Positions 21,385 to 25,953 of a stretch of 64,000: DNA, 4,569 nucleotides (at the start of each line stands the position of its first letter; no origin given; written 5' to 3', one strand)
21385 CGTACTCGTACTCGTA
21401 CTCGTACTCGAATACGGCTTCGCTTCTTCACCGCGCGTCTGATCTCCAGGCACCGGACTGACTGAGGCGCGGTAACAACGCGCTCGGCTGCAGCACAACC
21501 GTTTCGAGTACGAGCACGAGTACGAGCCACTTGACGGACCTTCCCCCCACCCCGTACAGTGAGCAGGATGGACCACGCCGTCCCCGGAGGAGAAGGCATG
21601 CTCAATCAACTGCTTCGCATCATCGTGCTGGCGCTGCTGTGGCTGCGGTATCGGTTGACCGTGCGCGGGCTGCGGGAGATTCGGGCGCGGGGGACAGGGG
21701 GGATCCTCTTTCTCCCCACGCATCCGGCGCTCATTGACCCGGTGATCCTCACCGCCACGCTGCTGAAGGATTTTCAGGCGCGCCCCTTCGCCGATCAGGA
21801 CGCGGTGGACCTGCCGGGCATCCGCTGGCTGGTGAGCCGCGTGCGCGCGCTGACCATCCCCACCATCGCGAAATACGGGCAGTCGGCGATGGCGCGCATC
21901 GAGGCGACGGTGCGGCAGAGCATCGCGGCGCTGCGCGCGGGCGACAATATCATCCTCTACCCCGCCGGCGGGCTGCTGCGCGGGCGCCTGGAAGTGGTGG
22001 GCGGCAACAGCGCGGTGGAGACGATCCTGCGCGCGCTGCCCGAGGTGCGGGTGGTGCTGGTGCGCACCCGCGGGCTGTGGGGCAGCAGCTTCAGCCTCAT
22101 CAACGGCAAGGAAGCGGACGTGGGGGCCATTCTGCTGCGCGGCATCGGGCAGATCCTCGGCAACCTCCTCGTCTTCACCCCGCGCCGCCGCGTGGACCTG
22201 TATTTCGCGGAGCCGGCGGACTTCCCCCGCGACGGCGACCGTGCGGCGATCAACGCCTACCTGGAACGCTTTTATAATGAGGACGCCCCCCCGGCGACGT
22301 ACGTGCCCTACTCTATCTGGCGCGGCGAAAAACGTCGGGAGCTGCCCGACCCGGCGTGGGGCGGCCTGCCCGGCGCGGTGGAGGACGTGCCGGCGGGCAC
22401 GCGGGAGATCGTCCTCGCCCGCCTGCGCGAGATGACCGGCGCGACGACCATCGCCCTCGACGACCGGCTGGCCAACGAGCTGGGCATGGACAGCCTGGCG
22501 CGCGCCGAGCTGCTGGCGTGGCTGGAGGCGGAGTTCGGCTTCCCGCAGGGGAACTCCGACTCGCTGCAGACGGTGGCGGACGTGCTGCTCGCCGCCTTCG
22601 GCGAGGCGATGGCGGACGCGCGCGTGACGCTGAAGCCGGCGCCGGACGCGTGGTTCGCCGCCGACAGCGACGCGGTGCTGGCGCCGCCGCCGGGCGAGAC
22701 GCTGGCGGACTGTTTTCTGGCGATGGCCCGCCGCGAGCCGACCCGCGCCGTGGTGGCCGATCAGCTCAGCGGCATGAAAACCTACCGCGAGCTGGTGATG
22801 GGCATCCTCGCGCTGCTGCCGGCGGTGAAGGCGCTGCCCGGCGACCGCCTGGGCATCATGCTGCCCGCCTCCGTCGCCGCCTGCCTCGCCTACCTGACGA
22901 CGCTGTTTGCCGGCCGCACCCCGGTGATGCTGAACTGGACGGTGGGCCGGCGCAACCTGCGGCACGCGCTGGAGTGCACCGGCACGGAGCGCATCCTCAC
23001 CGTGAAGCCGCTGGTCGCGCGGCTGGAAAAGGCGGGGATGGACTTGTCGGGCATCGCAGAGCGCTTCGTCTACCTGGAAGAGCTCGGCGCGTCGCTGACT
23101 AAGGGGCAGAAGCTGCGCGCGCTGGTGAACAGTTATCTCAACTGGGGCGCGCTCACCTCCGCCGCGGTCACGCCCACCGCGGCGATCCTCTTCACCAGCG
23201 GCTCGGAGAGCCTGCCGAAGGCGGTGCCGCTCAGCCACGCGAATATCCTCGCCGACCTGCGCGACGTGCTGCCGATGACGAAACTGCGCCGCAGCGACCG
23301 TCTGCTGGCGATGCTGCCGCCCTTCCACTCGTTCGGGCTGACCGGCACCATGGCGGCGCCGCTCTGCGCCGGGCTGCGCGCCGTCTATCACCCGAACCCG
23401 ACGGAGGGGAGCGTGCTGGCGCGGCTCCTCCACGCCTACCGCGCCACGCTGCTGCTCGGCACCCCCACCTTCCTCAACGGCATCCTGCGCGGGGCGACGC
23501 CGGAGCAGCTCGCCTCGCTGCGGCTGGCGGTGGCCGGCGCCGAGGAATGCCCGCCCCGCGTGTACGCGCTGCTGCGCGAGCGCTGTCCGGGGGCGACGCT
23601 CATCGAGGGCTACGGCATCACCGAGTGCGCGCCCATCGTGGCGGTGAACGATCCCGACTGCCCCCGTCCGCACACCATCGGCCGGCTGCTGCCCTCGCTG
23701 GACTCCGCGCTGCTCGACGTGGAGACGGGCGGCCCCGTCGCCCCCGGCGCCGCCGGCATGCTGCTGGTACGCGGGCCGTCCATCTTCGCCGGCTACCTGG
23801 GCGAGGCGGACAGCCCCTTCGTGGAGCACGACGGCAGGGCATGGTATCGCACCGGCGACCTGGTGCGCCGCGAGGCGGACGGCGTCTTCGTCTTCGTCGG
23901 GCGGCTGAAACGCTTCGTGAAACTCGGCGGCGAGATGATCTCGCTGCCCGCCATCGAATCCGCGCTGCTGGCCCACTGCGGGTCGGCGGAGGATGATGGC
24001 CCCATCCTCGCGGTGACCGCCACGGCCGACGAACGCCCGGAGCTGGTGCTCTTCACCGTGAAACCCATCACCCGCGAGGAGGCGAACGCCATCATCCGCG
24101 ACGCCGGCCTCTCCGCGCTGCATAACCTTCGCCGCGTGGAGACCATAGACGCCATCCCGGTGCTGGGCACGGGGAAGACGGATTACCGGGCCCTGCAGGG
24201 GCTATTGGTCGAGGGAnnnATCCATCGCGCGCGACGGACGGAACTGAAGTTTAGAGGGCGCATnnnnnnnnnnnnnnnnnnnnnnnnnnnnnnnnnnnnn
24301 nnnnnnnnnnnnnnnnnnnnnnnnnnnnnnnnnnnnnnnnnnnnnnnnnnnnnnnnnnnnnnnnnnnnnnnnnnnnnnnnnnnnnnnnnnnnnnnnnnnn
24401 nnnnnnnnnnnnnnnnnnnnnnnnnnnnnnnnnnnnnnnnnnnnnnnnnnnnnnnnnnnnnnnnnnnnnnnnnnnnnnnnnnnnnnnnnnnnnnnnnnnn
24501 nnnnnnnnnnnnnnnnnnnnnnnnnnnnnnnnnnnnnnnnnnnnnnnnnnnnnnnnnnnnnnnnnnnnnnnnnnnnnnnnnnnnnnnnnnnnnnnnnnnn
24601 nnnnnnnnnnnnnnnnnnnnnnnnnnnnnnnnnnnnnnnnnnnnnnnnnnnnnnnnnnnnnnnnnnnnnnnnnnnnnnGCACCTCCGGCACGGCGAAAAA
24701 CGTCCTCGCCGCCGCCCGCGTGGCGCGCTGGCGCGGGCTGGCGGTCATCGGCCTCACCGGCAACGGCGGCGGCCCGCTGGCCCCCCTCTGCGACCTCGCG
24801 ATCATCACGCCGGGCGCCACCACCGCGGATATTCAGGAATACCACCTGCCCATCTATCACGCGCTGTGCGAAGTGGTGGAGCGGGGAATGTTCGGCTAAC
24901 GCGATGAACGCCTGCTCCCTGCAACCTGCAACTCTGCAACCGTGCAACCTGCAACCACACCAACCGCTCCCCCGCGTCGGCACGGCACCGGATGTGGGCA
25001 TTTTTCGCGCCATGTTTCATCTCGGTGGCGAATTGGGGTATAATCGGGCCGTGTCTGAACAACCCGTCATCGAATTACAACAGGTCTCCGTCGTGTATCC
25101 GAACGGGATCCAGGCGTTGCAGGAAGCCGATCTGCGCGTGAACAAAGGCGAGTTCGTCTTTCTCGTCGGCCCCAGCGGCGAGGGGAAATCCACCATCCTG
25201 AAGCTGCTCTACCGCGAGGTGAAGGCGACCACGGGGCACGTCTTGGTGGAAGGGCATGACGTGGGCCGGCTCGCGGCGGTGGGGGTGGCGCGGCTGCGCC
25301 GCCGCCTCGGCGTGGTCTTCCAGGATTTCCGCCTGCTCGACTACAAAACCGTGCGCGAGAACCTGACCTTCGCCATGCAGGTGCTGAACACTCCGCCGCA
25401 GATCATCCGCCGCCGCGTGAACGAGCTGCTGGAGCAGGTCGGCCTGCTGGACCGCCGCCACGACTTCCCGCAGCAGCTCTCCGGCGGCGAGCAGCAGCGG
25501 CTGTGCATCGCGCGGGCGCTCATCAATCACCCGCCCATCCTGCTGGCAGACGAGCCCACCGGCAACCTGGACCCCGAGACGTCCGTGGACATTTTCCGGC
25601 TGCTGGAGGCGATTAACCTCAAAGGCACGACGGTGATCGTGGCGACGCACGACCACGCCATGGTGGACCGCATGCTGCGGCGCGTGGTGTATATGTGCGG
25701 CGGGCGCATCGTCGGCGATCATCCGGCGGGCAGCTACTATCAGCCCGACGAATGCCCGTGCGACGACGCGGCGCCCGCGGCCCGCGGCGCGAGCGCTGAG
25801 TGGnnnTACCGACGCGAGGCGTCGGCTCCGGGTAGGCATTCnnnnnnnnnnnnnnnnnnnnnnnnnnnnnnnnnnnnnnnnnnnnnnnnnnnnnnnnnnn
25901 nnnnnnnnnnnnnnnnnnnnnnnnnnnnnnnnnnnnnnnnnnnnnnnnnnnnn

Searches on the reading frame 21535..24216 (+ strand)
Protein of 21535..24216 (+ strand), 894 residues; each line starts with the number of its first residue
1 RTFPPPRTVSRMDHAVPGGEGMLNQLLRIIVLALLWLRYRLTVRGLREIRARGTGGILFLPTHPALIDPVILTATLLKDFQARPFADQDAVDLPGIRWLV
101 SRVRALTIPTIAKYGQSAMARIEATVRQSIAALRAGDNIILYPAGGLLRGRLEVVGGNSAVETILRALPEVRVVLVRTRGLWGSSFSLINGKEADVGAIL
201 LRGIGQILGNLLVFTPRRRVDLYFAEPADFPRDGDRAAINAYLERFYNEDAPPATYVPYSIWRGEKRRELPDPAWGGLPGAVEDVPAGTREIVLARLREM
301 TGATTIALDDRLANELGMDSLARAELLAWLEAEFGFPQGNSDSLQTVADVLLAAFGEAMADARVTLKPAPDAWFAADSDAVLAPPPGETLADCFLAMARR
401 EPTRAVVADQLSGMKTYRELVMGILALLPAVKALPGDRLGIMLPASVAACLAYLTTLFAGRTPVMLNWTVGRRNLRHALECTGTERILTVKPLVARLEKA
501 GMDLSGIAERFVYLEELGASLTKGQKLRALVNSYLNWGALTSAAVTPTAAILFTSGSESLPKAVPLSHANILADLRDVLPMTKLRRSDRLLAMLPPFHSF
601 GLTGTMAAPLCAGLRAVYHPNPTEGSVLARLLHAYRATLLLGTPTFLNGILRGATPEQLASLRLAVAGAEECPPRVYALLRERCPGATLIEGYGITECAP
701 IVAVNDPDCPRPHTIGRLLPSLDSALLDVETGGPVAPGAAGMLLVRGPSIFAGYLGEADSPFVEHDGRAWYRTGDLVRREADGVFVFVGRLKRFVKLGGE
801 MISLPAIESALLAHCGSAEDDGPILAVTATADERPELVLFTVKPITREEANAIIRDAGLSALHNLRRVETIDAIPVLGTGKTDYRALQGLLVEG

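Call 34: search_protein_families(library=pfam, proteins=[window:21535-24216:+], max_evalue=0.01)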
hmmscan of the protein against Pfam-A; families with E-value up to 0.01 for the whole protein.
window:21535-24216:+ (894 aa): 3 families
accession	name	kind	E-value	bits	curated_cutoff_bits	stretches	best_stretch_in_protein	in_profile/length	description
PF00501.34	AMP-binding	-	3.4e-61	207.6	29.9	1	398-755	5-384/384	AMP-binding enzyme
PF00550.31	PP-binding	-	1.1e-05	26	20.8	1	293-336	3-47/67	Phosphopantetheine attachment site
PF01553.26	Acyltransferase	-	2e-05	24.8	23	1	41-151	2-106/132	Acyltransferase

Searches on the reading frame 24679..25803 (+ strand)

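Call 16: search_protein_families(library=pfam, proteins=[window:24679-25803:+])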
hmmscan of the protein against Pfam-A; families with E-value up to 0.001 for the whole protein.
window:24679-25803:+ (375 aa): 5 families
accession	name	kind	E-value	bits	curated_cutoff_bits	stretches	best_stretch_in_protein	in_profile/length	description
PF00005.33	ABC_tran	-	9.1e-36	123.9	25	1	147-294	1-136/137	ABC transporter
PF13304.12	AAA_21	-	4.3e-07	30.7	27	0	265-329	236-303/304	AAA domain, putative AbiEii toxin, Type IV TA system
PF02463.25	SMC_N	-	5.8e-05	23.1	40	0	246-334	122-206/220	RecF/RecN/SMC N terminal domain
PF13191.12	AAA_16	-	9.2e-05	23.4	32.6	1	145-197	10-63/167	AAA ATPase domain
PF03193.22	RsgA_GTPase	-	0.00026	21.3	30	1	140-188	93-137/174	RsgA GTPase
